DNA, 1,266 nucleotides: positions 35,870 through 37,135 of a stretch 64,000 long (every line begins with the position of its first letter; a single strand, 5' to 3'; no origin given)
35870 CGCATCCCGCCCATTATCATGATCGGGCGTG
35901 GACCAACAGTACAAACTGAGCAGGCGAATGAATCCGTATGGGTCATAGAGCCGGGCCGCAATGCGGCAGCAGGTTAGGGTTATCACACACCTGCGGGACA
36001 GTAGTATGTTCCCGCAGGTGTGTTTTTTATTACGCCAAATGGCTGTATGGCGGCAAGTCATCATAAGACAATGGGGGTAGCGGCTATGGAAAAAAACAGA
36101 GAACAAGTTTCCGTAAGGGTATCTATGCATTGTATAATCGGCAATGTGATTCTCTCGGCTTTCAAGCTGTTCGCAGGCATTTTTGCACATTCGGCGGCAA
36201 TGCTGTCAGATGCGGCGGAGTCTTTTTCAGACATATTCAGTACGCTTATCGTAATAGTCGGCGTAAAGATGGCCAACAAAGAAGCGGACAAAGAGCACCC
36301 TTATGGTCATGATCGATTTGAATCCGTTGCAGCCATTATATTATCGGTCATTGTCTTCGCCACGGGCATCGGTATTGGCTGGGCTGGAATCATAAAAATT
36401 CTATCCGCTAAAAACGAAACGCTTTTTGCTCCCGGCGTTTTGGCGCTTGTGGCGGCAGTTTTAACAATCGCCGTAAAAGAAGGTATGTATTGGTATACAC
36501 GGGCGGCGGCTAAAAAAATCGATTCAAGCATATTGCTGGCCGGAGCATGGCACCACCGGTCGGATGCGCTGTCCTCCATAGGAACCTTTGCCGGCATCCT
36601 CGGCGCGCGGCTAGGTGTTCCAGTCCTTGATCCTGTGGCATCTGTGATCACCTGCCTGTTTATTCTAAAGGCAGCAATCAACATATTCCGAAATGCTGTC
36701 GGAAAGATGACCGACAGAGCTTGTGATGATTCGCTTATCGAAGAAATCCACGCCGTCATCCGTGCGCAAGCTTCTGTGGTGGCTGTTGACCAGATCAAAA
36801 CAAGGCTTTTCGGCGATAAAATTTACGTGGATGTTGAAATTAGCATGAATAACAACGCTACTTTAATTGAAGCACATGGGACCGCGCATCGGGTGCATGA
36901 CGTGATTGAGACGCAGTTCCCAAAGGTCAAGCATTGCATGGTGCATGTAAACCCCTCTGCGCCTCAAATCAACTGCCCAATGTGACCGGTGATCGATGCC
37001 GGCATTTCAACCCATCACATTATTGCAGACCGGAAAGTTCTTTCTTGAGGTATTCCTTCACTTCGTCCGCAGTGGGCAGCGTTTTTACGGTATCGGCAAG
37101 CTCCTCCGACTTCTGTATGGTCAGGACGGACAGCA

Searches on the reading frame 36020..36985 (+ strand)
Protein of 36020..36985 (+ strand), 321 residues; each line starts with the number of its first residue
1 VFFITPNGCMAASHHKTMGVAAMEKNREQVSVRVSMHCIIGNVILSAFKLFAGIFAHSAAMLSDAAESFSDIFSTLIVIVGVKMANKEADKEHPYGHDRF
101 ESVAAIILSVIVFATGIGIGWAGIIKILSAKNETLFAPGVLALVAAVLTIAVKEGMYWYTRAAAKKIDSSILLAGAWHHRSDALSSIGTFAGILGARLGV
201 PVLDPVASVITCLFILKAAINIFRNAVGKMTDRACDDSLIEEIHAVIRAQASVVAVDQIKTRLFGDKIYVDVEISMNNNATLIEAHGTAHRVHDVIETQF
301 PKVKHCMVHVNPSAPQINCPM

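Call 4: search_protein_families(library=pfam, proteins=[window:36020-36985:+])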
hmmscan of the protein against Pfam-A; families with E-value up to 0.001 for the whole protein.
window:36020-36985:+ (321 aa): 2 families
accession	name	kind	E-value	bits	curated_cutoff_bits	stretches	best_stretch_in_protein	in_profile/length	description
PF01545.26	Cation_efflux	-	6.9e-43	147.2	26.6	1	39-227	5-194/198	Cation efflux family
PF16916.11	ZT_dimer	-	2.5e-19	69.5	26.7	1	236-312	2-77/78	Dimerisation domain of Zinc Transporter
